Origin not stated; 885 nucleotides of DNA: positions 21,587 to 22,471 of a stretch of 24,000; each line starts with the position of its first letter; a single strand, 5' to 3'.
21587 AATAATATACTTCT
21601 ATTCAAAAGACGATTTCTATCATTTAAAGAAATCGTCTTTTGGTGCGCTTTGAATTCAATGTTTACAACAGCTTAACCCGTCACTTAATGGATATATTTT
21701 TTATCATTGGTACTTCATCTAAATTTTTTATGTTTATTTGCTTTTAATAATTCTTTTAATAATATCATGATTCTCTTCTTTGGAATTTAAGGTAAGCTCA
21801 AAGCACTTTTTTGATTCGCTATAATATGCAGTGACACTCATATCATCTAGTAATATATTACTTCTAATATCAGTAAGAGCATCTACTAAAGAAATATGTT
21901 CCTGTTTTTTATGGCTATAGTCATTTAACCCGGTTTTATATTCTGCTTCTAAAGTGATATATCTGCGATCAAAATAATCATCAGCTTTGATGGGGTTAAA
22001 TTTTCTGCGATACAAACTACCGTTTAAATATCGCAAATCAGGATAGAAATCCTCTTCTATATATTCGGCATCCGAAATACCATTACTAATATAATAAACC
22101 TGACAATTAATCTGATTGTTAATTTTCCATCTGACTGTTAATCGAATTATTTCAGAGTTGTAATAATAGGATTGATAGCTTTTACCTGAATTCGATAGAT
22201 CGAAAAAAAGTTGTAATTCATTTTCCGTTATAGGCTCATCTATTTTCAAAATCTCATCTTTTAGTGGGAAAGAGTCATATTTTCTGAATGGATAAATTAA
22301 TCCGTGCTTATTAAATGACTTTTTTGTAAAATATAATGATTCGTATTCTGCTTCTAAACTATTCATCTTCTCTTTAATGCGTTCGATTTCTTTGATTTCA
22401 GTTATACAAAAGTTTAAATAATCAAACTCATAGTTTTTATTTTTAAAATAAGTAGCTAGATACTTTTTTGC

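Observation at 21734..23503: AT-rich orphan GIY-YIG nuclease-domain protein with a ~375-aa unassignable C-terminal region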

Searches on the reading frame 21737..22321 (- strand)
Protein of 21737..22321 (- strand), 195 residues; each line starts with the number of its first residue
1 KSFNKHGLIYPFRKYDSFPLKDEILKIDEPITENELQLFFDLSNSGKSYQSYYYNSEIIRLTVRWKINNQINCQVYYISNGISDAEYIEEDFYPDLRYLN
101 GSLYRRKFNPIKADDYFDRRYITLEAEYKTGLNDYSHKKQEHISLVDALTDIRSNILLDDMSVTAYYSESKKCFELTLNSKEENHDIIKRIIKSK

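Call 41: predict_structure(alignment_id=A2)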
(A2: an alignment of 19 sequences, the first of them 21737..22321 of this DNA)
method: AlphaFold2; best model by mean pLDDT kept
length: 195 residues; sequences in the alignment: 19
mean_pLDDT: 79.0   pTM: 0.79
mean pLDDT of the five models: 79.0, 75.0, 75.0, 71.9, 71.7
residues with pLDDT >= 90: 63; 70-90: 76; 50-70: 50; < 50: 6
segments of 3 or more residues with pLDDT < 50: 1-6
pLDDT, mean of each block of 10 residues (from residue 1): 46 65 68 93 75 76 93 93 77 64 69 72 76 76 95 93 91 89 90 80
secondary structure, 60 per line:
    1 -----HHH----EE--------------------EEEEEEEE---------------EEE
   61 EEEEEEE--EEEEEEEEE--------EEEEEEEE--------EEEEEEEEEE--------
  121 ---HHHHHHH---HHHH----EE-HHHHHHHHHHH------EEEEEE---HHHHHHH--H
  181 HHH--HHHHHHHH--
elements in order: E35-42 E58-67 E70-78 E87-94 E103-112 H124-130 H134-137 H145-155 E162-167 H171-177 H180-183 H186-193

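Call 44: fold_search(model_id=the predicted structure, library=pdb)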
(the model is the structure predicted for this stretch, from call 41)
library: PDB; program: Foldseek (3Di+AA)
matches with E <= 10: 219; with E <= 0.001: 0
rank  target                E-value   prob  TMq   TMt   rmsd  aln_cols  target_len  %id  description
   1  8h2f                  8.6e-03  0.99  0.34  0.38   6.5       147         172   12  Crystal structure of DnaQ domain in complex witn TMP of Streptococcus thermophilus strain DGCC 7710 (released 2023-09-13)
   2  8h18                  9.1e-03  0.98  0.34  0.38   6.4       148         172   12  Crystal structure of DnaQ domain of Streptococcus thermophilus strain DGCC 7710 (released 2023-09-13)
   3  2p1j_B                2.5e-02  0.99  0.33  0.37   3.6       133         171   13  Crystal structure of a polC-type DNA polymerase III exonuclease domain from Thermotoga maritima (released 2007-03-20)
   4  1w0h                  5.4e-02  0.77  0.34  0.33   7.4       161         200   10  Crystallographic structure of the nuclease domain of 3'hExo, a DEDDh family member, bound to rAMP (released 2004-09-30)
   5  4l8r_E                1.0e-01  0.69  0.32  0.24   8.5       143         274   10  Structure of mrna stem-loop, human stem-loop binding protein and 3'hexo ternary complex (released 2013-07-10)
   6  1zbu_B                1.1e-01  0.63  0.32  0.22  10.1       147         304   10  crystal structure of full-length 3'-exonuclease (released 2006-09-19)
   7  1zbu_A                1.2e-01  0.69  0.32  0.29   6.2       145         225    9  crystal structure of full-length 3'-exonuclease (released 2006-09-19)
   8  7n8v_B                1.2e-01  0.33  0.27  0.25   8.9       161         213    7  Crystal structure of free ERI2 nuclease (released 2022-07-06)
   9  4qoz_E                2.1e-01  0.57  0.34  0.25   6.5       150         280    9  Crystal structure of the histone mRNA stem-loop, stem-loop binding protein (phosphorylated), and 3'hExo ternary comple (released 2014-07-23)
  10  7n8v_A                2.4e-01  0.57  0.30  0.28   8.0       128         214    9  Crystal structure of free ERI2 nuclease (released 2022-07-06)
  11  4l8r_B                2.7e-01  0.57  0.30  0.23   4.7       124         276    9  Structure of mrna stem-loop, human stem-loop binding protein and 3'hexo ternary complex (released 2013-07-10)
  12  1zbh_A                3.4e-01  0.54  0.34  0.24   6.5       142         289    9  3'-end specific recognition of histone mRNA stem-loop by 3'-exonuclease (released 2006-09-26)
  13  1zbh_B                4.3e-01  0.44  0.34  0.30   6.5       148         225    9  3'-end specific recognition of histone mRNA stem-loop by 3'-exonuclease (released 2006-09-26)
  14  4qoz_B                4.6e-01  0.33  0.31  0.23   8.1       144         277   10  Crystal structure of the histone mRNA stem-loop, stem-loop binding protein (phosphorylated), and 3'hExo ternary comple (released 2014-07-23)
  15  4oru_A                5.8e-01  0.02  0.13  0.15  18.7       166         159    8  Three-dimensional structure of the C65A mutant of Human lipocalin-type Prostaglandin D Synthase holo-form second space (released 2014-08-06)
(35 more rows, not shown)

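Call 45: search_protein_representatives(alignment_id=A2)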
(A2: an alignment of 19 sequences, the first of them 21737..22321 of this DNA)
Query: 19 sequences, 209 profile positions. Proteins with E-value up to 0.001 (for the whole library): 107; up to 1e-10: 87; up to 1e-30: 35. The best 107 are listed.
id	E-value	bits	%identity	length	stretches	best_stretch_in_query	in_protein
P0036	5.3e-79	280.7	-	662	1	2-209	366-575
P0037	3.1e-67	242.2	-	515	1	2-208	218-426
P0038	1.5e-64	233.5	-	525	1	4-205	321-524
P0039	9.2e-64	230.9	-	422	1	2-174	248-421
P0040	8.0e-60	218.0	-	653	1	3-207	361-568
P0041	3.5e-59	215.9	-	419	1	2-207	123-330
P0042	2.0e-57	210.2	-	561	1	3-206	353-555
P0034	3.8e-57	209.3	-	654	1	2-207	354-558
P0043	5.6e-57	208.7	-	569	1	3-209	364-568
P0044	5.0e-53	195.8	-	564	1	3-208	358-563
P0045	2.1e-52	193.8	-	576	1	3-209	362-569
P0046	4.7e-50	186.1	-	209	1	4-203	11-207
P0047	9.8e-50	185.1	-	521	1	2-202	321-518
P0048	5.4e-49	182.6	-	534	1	3-202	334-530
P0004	5.4e-49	182.6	-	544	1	2-208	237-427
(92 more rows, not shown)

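Call 47: search_protein_families(library=pfam, alignment_id=A2, max_evalue=10)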
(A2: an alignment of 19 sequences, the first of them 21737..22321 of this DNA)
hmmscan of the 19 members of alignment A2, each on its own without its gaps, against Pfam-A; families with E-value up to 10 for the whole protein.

A. member 1, window:21737-22321:- (195 aa): 0 families

B. families by the number of members that match (of 19 scanned): 9 families
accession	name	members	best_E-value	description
PF23817.1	DUF7188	1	0.014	Family of unknown function (DUF7188)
PF14885.12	GHL15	1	0.018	Hypothetical glycosyl hydrolase family 15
PF20954.2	Caud_bapl16_2nd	1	0.031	Phage tail base-plate attachment protein N0 domain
PF15352.11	K1377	1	0.05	Susceptibility to monomelic amyotrophy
PF08644.17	SPT16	1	0.058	FACT complex subunit (SPT16/CDC68)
PF21220.3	RecQ-1-like_HTH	1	0.076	RecQ-1-like, helix-turn-helix domain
PF21652.2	YDR124W_N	1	0.076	YDR124W, N-terminal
PF00538.25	Linker_histone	1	0.19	linker histone H1 and H5 family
PF06761.17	IcmF-related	1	0.32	Intracellular multiplication and human macrophage-killing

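Call 48: search_solved_structures(query=A2, max_evalue=10, show_alignments=3)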
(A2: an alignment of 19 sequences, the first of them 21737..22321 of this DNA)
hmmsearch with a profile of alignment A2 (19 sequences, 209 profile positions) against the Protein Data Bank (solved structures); distinct sequences matched with E-value up to 10: 0.

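Call 57: fold_search(model_id=the predicted structure, library=viral)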
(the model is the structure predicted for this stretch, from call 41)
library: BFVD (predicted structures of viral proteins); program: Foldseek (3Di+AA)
matches with E <= 10: 479; with E <= 0.001: 0
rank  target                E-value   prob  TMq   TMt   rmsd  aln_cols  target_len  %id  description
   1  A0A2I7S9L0            1.4e-02  1.00  0.32  0.24   3.9       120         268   12  (no name in the UniProt tables at hand)
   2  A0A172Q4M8            6.4e-02  0.08  0.16  0.04  19.6       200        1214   11  VP2 (Fragment) [Eyach virus]
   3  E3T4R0                6.8e-02  0.54  0.27  0.11   8.3       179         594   15  YprB ribonuclease H-like domain-containing protein [Cafeteria roenbergensis virus (strain BV-PW1)]
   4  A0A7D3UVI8            7.2e-02  0.57  0.35  0.25  14.4       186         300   11  Exonuclease RNAse T/DNA polymerase III [Fadolivirus FV1/VV64]
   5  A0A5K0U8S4            7.6e-02  0.47  0.33  0.19  15.0       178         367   15  UvrD/REP helicase family protein [Yasminevirus sp. GU-2018]
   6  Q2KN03                8.1e-02  0.38  0.27  0.32  14.8       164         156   13  (no name in the UniProt tables at hand)
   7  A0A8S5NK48            1.0e-01  0.95  0.19  0.08   2.6        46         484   11  DNA POLYMERASE [Siphoviridae sp. ctK0l2]
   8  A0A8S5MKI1            1.2e-01  0.72  0.29  0.22   4.8       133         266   10  REP HELICASE [Siphoviridae sp. ctHMI2]
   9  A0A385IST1            1.2e-01  0.47  0.31  0.27   9.1       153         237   10  (no name in the UniProt tables at hand)
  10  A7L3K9                1.3e-01  0.75  0.17  0.12   5.0        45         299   16  DNA polymerase I (Fragment) [Enterococcus phage F4]
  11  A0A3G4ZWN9            1.6e-01  0.18  0.15  0.05  11.6        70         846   24  Uncharacterized protein [Faunusvirus sp.]
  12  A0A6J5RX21            1.7e-01  0.57  0.35  0.35   6.4       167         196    8  DnaQ DNA polymerase III, epsilon subunit and related 3'-5' exonucleases [uncultured Caudovirales phage]
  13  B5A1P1                1.7e-01  0.06  0.15  0.09  18.8       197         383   11  VP2 (Fragment) [Eyach virus]
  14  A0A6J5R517            1.9e-01  0.69  0.35  0.28   5.2       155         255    7  DnaQ DNA polymerase III, epsilon subunit and related 3'-5' exonucleases [uncultured Caudovirales phage]
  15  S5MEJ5                2.4e-01  0.63  0.17  0.10   5.0        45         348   16  DNA polymerase I [Enterococcus phage IMEEF1]
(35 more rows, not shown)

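Call 96: find_homologous_proteins(query=A4, max_evalue=0.01)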
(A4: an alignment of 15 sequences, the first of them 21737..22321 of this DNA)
Query A4 (15 sequences) (195 aa, profile of the alignment): 3 proteins with E <= 0.01 among 1679 candidates.
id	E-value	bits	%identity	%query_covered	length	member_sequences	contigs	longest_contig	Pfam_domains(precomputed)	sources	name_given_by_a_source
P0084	9.0e-47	177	23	37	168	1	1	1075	-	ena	-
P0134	1.3e-36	144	-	-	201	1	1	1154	-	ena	-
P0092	3.2e-18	84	71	61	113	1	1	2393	-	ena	-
